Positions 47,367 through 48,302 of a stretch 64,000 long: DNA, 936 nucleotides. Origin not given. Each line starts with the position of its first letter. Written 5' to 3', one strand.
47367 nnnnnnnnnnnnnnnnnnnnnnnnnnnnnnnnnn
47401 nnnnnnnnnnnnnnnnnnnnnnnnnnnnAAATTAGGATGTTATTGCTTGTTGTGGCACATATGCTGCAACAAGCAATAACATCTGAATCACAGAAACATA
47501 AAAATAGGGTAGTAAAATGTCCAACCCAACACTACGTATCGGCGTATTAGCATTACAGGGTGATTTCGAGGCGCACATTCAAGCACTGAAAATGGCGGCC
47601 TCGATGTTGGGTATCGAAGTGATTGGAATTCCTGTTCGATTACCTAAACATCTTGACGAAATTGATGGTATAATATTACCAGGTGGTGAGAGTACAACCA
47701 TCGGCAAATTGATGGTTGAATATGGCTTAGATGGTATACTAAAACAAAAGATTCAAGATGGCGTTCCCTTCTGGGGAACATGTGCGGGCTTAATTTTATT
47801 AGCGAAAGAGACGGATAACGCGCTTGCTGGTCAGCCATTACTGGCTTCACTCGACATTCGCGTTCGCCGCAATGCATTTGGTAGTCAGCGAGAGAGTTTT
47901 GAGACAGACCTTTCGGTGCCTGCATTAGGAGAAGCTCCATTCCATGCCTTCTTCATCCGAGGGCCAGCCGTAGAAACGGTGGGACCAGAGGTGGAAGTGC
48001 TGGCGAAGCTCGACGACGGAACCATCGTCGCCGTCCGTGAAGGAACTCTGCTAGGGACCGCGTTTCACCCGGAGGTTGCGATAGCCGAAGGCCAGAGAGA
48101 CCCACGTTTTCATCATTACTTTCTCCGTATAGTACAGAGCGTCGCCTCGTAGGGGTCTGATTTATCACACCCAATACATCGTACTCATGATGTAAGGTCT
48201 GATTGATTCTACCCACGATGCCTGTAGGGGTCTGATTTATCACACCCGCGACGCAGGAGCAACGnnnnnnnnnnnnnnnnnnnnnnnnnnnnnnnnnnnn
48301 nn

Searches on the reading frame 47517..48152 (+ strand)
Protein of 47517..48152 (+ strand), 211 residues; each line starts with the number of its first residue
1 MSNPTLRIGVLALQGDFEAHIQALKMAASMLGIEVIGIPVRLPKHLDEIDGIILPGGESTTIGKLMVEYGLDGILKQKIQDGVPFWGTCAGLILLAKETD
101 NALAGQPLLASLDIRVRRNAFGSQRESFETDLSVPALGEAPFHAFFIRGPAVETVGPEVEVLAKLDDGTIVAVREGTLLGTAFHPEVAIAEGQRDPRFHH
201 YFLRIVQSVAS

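Call 78: search_protein_families(library=pfam, proteins=[window:47517-48152:+], max_evalue=0.00001)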
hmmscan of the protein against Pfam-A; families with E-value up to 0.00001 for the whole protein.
window:47517-48152:+ (211 aa): 4 families
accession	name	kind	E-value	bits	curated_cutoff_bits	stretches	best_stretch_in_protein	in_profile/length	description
PF01174.25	SNO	-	2.8e-49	168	27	1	10-206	1-186/188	SNO glutamine amidotransferase family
PF07685.20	GATase_3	-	9.5e-08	32.3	27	1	41-103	31-96/196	CobB/CobQ-like glutamine amidotransferase domain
PF03575.23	Peptidase_S51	-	1.6e-06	28.4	23.9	1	42-100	76-134/206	Peptidase family S51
PF00117.34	GATase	-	3.5e-06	27.3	22.8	1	26-198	15-184/190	Glutamine amidotransferase class-I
